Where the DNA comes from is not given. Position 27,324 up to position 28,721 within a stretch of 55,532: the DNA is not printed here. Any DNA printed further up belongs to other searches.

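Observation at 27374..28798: Recombinase gene bracketed by two identical-arm palindromes with reverse-complement spacers, plus an orphan consensus promoter: possible invertible switch facing the RiPP operon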

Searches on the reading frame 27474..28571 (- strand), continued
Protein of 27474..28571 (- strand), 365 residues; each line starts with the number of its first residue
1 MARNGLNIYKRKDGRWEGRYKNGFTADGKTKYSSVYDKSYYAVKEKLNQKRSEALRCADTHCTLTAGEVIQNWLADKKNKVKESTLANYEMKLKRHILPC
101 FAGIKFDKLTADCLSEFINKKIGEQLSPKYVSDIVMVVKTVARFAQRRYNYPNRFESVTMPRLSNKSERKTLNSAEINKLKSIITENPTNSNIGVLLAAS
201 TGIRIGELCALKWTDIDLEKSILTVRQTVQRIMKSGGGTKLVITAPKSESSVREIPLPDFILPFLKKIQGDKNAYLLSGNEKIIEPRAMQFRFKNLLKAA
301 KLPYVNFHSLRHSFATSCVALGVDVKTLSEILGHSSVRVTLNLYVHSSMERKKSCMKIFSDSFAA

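Call 29: search_protein_families(library=pfam, alignment_id=A2, max_evalue=0.00001)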
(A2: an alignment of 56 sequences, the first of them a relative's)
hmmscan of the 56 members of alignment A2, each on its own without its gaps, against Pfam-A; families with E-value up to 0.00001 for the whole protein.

A. member 1, L001:4323-5381:+ (352 aa): 1 family
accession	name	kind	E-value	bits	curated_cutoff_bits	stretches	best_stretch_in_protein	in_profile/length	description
PF13930.12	Endonuclea_NS_2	-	1.1e-21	77.9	27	1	116-241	10-128/132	DNA/RNA non-specific endonuclease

B. families by the number of members that match (of 56 scanned): 63 families (the first 25 are shown)
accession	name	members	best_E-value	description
PF00072.30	Response_reg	4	1.1e-16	Response regulator receiver domain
PF04397.21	LytTR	4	1.3e-15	LytTr DNA-binding domain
PF13306.12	LRR_5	3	2.7e-90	BspA type Leucine rich repeat region (6 copies)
PF02706.20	Wzz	3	1.7e-14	Chain length determinant protein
PF04851.21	ResIII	3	7.5e-13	Type III restriction enzyme, res subunit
PF00270.35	DEAD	3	6.5e-10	DEAD/DEAH box helicase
PF00404.24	Dockerin_1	3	1.5e-09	Dockerin type I domain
PF00668.25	Condensation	2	2.2e-73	Condensation domain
PF08238.18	Sel1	2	5.3e-41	Sel1 repeat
PF00004.35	AAA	2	1.3e-31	ATPase family associated with various cellular activities (AAA)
PF08305.17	NPCBM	2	2.5e-17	NPCBM/NEW2 domain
PF13614.12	AAA_31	2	5.5e-16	AAA domain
PF12799.13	LRR_4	2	5.6e-15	Leucine Rich repeats (2 copies)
PF00271.37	Helicase_C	2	3.7e-10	Helicase conserved C-terminal domain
PF10609.15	ParA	2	4.9e-10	NUBPL iron-transfer P-loop NTPase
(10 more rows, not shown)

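Call 33: find_encoding_contigs(protein=P0002, flank=6000, max_places=4)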
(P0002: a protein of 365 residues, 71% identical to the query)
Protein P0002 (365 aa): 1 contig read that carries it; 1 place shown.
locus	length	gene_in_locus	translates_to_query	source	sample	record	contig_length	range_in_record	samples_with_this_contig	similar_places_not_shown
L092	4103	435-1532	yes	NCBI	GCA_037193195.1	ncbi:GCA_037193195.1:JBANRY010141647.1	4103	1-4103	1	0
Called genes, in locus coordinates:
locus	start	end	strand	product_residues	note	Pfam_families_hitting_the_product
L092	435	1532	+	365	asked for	PF14659:Phage_int_SAM_3, PF00589:Phage_integrase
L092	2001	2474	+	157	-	PF06908:YpsA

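Call 34: find_encoding_contigs(protein=P0003, flank=6000, max_places=4)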
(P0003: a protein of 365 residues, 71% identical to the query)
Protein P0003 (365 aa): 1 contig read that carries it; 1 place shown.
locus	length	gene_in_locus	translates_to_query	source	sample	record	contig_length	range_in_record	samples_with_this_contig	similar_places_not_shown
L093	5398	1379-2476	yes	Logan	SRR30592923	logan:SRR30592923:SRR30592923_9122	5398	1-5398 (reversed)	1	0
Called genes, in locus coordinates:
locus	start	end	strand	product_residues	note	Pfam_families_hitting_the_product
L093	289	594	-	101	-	PF08279:HTH_11 (faint), PF13560:HTH_31, PF01381:HTH_3, PF12844:HTH_19, PF13412:HTH_24 (weak)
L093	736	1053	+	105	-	-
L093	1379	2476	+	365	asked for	PF14659:Phage_int_SAM_3, PF00589:Phage_integrase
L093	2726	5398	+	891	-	?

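Call 35: find_encoding_contigs(protein=P0007, flank=8000, max_places=4)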
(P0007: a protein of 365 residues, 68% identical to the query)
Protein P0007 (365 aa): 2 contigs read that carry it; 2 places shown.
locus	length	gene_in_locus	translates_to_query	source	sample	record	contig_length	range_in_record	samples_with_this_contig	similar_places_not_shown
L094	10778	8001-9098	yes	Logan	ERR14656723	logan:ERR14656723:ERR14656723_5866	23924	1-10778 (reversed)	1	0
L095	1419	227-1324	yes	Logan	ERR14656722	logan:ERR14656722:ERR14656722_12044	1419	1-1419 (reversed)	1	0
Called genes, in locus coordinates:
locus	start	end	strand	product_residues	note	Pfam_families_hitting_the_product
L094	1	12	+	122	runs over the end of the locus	-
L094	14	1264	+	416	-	-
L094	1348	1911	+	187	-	-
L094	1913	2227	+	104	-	-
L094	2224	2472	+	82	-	-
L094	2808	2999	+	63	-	-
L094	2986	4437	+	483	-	PF03432:Relaxase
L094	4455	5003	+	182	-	PF02283:CobU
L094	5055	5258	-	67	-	PF10723:RepB-RCR_reg (weak), PF19807:DUF6290 (weak)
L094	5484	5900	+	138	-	-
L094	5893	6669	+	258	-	PF00142:Fer4_NifH (weak), PF01656:CbiA, PF06564:CBP_BcsQ (faint), PF09140:MipZ, PF10609:ParA, PF13614:AAA_31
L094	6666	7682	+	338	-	PF02195:ParB_N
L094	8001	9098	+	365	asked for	PF14659:Phage_int_SAM_3, PF00589:Phage_integrase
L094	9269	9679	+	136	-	-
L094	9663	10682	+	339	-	PF13930:Endonuclea_NS_2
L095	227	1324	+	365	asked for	PF14659:Phage_int_SAM_3, PF00589:Phage_integrase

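Call 42: search_protein_families(library=ncbifam, proteins=[window:27474-28571:-], max_evalue=0.001)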
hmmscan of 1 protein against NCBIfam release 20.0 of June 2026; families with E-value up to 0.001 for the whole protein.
window:27474-28571:- (365 aa): 11 families
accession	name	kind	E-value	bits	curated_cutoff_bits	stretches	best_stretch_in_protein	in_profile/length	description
NF040815.2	recomb_XerA_Arch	equivalog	5.9e-31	108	220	1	80-353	11-260/263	site-specific tyrosine recombinase/integron integrase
TIGR02224.1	recomb_XerC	equivalog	1.2e-22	80.7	335.15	1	78-354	10-284/295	tyrosine recombinase XerC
TIGR02225.1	recomb_XerD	equivalog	1.8e-19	70.2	329.6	1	78-356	10-283/290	site-specific tyrosine recombinase XerD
NF001399.0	PRK00283.1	subfamily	1.7e-18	66.9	279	1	80-355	21-291/300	tyrosine recombinase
TIGR02249.1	integrase_gron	subfamily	1.3e-12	47.7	265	1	285-348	238-301/315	integron integrase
NF002331.0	PRK01287.1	subfamily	7.6e-11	41.6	371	1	122-228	91-201/365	site-specific tyrosine recombinase XerC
NF003462.0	PRK05084.1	equivalog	1.9e-10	40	267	1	284-357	283-354/360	tyrosine recombinase XerS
NF011946.0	PRK15417.1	equivalog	2.8e-07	30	435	1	293-346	261-314/337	integron integrase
NF002685.0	PRK02436.1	equivalog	3e-07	30.6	178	0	166-233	88-157/245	site-specific tyrosine recombinase XerD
NF007370.0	PRK09870.1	subfamily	3.5e-07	30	221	0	165-226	6-69/200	tyrosine-type DNA invertase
NF007371.0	PRK09871.1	subfamily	3.4e-05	23.5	222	0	168-227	3-64/198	tyrosine-type DNA invertase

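Call 43: search_solved_structures(query=window:27474-28571:-, max_evalue=0.001)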
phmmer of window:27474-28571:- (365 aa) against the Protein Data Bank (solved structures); distinct sequences matched with E-value up to 0.001: 18.
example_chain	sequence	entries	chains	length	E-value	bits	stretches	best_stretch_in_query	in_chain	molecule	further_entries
6emy_A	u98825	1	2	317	1.5e-14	57.1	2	305-356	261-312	Int protein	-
6en0_A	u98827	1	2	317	2.1e-14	56.6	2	305-356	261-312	Int protein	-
5hxy_A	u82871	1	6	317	2.6e-14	56.3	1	194-347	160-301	Tyrosine recombinase XerA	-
6emz_A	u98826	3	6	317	5.5e-14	55.2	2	305-356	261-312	Int protein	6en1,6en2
4a8e_A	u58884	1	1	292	2e-10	43.6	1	154-357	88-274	PROBABLE TYROSINE RECOMBINASE XERC-LIKE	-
3nkh_A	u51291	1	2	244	2.2e-10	43.4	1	199-356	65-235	Integrase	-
1a0p_A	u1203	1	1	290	2.5e-07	33.3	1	120-353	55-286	SITE-SPECIFIC RECOMBINASE XERD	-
2a3v_A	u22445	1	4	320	1.4e-06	30.9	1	304-347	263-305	site-specific recombinase IntI4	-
5dcf_A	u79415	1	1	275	6e-06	28.8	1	173-353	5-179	Tyrosine recombinase XerD,DNA translocase FtsK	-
5dor_A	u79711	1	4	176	8.3e-06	28.3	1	279-351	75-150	Integrase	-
5c6k_A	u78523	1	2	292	1.7e-05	27.3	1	283-351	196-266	Integrase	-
5vfz_A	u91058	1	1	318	6.2e-05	25.5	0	306-340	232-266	Gp33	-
9i5v_14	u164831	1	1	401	0.00036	23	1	306-353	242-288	Ribosome-associated translation inhibitor RaiA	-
1aih_A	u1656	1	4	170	0.00038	22.9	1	300-357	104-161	HP1 INTEGRASE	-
1z19_A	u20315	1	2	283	0.00039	22.8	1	80-216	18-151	Integrase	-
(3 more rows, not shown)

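Call 52: search_solved_structures(query=A1, max_evalue=0.001, show_alignments=1)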
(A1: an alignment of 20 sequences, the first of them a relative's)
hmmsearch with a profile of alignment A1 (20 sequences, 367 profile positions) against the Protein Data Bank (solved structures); distinct sequences matched with E-value up to 0.001: 21.
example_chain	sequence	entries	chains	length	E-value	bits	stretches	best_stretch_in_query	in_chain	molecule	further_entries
6en0_A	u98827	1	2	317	9.4e-20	74.1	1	195-358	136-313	Int protein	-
6emy_A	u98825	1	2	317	1.3e-19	73.7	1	195-358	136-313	Int protein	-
6emz_A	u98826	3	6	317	4.3e-19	72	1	195-358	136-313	Int protein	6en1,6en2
5hxy_A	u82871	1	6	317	6.4e-17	64.8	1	169-347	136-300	Tyrosine recombinase XerA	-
4a8e_A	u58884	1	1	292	1.8e-12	50.2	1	127-358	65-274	PROBABLE TYROSINE RECOMBINASE XERC-LIKE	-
3nkh_A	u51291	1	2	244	3.2e-11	46.1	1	199-360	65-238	Integrase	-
1a0p_A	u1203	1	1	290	2.3e-09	39.9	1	288-354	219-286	SITE-SPECIFIC RECOMBINASE XERD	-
2a3v_A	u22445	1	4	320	6.6e-08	35.2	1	305-347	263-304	site-specific recombinase IntI4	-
5dcf_A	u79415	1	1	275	1e-07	34.5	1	288-354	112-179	Tyrosine recombinase XerD,DNA translocase FtsK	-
2kkp_A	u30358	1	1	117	3.8e-07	32.7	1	62-147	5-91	Phage integrase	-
5vfz_A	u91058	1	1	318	5.5e-06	28.8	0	308-339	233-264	Gp33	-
9i5v_14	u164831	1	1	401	9.7e-06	28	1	302-355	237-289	Ribosome-associated translation inhibitor RaiA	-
5dor_A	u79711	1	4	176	1e-05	28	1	293-348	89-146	Integrase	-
5c6k_A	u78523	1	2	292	1.5e-05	27.4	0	293-348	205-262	Integrase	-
1aih_A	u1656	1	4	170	2.5e-05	26.7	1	300-352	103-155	HP1 INTEGRASE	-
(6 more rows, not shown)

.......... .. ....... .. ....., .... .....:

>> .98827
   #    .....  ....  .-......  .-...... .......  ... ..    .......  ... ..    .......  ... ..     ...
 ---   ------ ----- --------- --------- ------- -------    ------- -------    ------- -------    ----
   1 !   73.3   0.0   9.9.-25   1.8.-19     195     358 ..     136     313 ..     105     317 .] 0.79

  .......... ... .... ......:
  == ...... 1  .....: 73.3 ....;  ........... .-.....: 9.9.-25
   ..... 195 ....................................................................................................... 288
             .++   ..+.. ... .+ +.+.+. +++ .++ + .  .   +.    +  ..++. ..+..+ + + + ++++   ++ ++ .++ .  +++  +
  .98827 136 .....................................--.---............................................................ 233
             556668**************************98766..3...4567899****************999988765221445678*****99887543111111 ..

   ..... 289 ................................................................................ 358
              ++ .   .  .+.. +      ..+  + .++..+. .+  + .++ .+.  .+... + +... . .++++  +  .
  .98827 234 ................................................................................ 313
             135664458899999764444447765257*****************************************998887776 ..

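Call 61: search_protein_families(library=pfam, proteins=[L065:2741-5740:-, L065:7204-9933:+, L064:7287-10286:+, L075:2683-5682:-, L068:2027-5026:-, L069:7218-8336:+, L024:7320-10319:+, L076:5981-8809:+, L084:7289-10105:+, L025:2163-3173:-], max_evalue=0.00001)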
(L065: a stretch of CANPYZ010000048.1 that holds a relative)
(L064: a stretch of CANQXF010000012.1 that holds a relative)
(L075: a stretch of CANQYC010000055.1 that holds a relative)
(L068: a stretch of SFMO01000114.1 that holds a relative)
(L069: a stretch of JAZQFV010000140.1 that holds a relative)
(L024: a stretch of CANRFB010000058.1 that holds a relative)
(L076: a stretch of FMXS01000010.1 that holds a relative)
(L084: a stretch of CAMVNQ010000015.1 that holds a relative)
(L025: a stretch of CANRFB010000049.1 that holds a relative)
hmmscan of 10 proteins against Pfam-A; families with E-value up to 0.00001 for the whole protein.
L065:2741-5740:- (1000 aa): 0 families

L065:7204-9933:+ (910 aa): 1 family
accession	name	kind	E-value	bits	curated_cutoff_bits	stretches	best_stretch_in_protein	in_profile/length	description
PF13385.13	Laminin_G_3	-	7.9e-18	65.5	27.6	1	550-701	16-150/151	Concanavalin A-like lectin/glucanases superfamily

L064:7287-10286:+ (1000 aa): 0 families

L075:2683-5682:- (1000 aa): 1 family
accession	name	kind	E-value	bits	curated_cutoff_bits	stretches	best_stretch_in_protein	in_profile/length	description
PF00092.34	VWA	-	2.7e-06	28.1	23.8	0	737-875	72-169/174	von Willebrand factor type A domain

L068:2027-5026:- (1000 aa): 2 families
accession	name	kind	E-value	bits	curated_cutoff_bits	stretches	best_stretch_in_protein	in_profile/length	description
PF00176.29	SNF2-rel_dom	-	3e-11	43.4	24.9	1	811-955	159-286/290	SNF2-related domain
PF04851.21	ResIII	-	1.2e-06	28.9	22.5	0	575-769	2-140/164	Type III restriction enzyme, res subunit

L069:7218-8336:+ (372 aa): 1 family
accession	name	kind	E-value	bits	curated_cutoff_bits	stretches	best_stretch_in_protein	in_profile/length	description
PF04055.27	Radical_SAM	-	1e-20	75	29.5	1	92-247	2-157/166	Radical SAM superfamily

L024:7320-10319:+ (1000 aa): 2 families
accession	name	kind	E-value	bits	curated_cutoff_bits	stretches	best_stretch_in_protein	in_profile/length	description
PF13306.12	LRR_5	-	9.6e-90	297.5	27.7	3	234-360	1-123/127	BspA type Leucine rich repeat region (6 copies)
PF13855.12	LRR_8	-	4.7e-07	29.9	27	0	186-228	12-55/61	Leucine rich repeat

L076:5981-8809:+ (942 aa): 6 families
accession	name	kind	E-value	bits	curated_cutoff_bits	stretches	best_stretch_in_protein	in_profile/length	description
PF20473.4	MmeI_Mtase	-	4.2e-90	301.9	27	1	378-637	5-258/259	MmeI, DNA-methyltransferase domain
PF20466.3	MmeI_TRD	-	3.8e-73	245.7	27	1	655-857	2-206/207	MmeI, target recognition domain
PF20464.3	MmeI_N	-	2e-38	133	27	1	22-199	2-181/181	MmeI, N-terminal domain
PF20467.3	MmeI_C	-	7.3e-24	84.2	27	1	861-939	4-81/83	MmeI, C-terminal domain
PF20465.4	MmeI_hel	-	1.5e-20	74.2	27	1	211-289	2-75/75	MmeI, helicase spacer domain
PF07669.17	Eco57I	-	2.5e-09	37.9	25.3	1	447-584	2-145/171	Eco57I restriction-modification methylase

L084:7289-10105:+ (938 aa): 1 family
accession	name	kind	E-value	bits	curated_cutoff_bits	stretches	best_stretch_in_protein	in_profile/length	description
PF18998.6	Flg_new_2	-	5.3e-12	46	23.6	1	580-646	14-72/73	Divergent InlB B-repeat domain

L025:2163-3173:- (336 aa): 1 family
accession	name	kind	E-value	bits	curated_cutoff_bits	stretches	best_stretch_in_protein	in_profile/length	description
PF12784.13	PDDEXK_2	-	1.7e-06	28.4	27.4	1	105-271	57-202/229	PD-(D/E)XK nuclease family transposase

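Call 63: predict_structure(alignment_id=A3)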
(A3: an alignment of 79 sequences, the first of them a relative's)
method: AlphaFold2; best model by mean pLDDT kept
length: 365 residues; sequences in the alignment: 79
mean_pLDDT: 84.8   pTM: 0.69
mean pLDDT of the five models: 84.8, 84.2, 83.0, 82.5, 82.1
residues with pLDDT >= 90: 157; 70-90: 173; 50-70: 31; < 50: 4
segments of 3 or more residues with pLDDT < 50: 1-4
pLDDT, mean of each block of 10 residues (from residue 1): 64 87 74 87 85 62 87 90 87 93 90 91 88 92 87 82 64 86 92 94 94 94 93 83 80 90 93 93 93 94 90 84 83 76 68 73 66
secondary structure, 60 per line:
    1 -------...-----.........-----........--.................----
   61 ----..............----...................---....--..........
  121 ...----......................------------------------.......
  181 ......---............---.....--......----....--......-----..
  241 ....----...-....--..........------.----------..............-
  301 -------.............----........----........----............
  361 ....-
elements in order: E8-10 E16-24 E30-37 H40-56 H66-78 H83-101 H111-123 H128-149 H174-186 H190-201 H205-209 E222-225 E228-233 E239-244 E253-256 H259-268 H286-299 H308-320 H325-332 H337-344 H349-364
